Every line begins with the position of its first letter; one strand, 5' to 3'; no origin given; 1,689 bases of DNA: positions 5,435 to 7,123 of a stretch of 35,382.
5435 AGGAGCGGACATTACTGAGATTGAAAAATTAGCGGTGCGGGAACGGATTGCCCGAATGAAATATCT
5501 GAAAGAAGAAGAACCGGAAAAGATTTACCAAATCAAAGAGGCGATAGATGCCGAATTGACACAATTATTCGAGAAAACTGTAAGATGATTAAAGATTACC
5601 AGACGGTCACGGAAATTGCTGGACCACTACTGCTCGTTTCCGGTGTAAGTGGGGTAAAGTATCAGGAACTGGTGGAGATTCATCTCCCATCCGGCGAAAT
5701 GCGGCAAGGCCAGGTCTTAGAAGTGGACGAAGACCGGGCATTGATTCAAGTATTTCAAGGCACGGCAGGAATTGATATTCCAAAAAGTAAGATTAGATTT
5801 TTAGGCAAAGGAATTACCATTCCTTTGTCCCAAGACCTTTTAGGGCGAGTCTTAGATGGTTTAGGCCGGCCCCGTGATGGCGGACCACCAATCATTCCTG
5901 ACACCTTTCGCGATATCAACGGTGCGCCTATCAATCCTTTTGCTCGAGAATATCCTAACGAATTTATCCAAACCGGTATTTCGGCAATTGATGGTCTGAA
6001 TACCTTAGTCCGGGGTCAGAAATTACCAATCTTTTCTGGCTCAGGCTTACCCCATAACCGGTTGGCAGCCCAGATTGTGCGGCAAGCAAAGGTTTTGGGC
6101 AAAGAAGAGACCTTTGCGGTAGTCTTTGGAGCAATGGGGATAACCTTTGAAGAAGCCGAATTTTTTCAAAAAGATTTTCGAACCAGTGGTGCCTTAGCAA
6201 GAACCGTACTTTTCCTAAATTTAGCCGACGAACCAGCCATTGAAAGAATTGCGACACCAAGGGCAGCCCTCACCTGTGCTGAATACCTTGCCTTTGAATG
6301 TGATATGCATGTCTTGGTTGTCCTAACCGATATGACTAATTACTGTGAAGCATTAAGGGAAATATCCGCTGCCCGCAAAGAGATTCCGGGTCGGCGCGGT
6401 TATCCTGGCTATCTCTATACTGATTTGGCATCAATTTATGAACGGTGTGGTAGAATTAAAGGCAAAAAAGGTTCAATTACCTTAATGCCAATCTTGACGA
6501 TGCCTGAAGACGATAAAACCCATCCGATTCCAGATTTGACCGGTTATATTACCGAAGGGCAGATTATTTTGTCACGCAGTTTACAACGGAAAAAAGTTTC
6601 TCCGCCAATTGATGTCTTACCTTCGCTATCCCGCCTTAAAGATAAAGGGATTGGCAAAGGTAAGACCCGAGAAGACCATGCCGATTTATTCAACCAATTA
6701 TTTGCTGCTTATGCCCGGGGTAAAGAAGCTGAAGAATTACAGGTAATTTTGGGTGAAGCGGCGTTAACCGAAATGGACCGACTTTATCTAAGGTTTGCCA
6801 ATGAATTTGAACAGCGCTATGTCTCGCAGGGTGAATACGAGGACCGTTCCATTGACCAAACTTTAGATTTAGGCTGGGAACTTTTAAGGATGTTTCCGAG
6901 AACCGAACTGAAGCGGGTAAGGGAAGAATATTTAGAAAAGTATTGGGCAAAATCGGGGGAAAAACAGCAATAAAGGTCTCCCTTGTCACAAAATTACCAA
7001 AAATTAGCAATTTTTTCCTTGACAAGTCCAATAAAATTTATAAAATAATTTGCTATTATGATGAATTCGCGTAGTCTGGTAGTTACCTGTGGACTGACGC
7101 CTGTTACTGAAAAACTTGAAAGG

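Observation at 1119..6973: IS4-family transposase remnant abutting a V-ATPase block that lacks the I/K/E and D genes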

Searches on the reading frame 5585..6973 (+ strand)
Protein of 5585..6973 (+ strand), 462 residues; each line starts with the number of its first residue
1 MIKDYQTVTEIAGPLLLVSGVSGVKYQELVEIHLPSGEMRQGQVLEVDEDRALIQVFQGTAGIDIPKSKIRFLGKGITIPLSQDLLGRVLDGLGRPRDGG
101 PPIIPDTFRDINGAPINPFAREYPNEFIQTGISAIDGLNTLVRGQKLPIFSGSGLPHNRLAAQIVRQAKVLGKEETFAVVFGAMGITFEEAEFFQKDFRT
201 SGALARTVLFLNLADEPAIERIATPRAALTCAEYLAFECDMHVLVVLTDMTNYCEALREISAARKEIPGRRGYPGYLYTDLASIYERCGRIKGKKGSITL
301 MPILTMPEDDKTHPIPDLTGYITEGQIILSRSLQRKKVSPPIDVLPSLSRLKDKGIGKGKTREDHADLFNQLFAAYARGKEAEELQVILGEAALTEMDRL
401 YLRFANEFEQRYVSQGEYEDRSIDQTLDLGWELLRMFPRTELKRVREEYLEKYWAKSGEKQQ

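Call 7: search_protein_families(library=pfam, max_evalue=0.01, proteins=[window:5585-6973:+])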
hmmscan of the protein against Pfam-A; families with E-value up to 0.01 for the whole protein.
window:5585-6973:+ (462 aa): 3 families
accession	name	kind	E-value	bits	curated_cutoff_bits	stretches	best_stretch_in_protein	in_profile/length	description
PF00006.31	ATP-synt_ab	-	3.5e-78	262.5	29.5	1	131-349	1-213/213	ATP synthase alpha/beta family, nucleotide-binding domain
PF22919.1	ATP-synt_VA_C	-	2.4e-34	117.9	24.7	1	354-454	1-101/101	C-terminal domain of V and A type ATP synthase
PF02874.29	ATP-synt_ab_N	-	3.2e-12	47.2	20.9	1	8-74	1-69/69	ATP synthase alpha/beta family, beta-barrel domain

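Call 43: find_related_loci(query=window:5585-6973:+, collection=metagenome_contigs, flank=10000)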
Query window:5585-6973:+ (462 aa) in metagenome_contigs; peptide patterns used: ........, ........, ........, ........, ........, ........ (x = any residue, [..] = any of these).
458 stretches matched a pattern; 385 encode a relative of the query (tblastn E <= 1e-3); the best 80 are kept; 80 distinct loci.
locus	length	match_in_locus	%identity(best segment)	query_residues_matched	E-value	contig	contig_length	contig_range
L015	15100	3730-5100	96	1-457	0e+0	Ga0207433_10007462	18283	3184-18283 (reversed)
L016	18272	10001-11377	92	1-459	0e+0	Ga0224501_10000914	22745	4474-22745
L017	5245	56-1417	80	1-454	0e+0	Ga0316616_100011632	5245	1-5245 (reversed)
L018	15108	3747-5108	81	1-454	0e+0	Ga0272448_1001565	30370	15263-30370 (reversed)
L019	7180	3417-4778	81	1-454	0e+0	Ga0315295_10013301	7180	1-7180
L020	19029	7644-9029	79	1-462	0e+0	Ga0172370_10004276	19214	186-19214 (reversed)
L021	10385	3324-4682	83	1-453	0e+0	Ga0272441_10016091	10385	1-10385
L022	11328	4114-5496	80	1-461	0e+0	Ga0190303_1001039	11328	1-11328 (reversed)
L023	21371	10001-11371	81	1-457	0e+0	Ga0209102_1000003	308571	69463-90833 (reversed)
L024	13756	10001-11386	79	1-462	0e+0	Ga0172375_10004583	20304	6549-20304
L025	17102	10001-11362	80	1-454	0e+0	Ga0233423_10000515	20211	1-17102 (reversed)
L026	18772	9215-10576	80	1-454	0e+0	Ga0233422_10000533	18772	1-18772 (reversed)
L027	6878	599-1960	80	1-454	0e+0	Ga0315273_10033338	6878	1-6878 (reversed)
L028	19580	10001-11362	80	1-454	0e+0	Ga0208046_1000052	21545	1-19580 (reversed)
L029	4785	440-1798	80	1-453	0e+0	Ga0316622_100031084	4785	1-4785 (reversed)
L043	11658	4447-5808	79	1-454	0e+0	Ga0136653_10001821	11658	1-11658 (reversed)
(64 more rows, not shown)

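Call 54: search_protein_families(library=pfam, max_evalue=0.1, proteins=[L043:10753-11298:-, L016:17738-18271:-])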
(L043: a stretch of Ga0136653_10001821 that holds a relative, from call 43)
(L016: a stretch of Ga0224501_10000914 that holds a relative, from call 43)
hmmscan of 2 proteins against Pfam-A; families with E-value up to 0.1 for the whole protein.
L043:10753-11298:- (182 aa): 1 family
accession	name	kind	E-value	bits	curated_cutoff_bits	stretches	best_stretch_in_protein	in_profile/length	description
PF21660.3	MCP_C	-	0.089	13.2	27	0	101-146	62-107/163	Filamentous archaeal viruses coat protein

L016:17738-18271:- (178 aa): 0 families
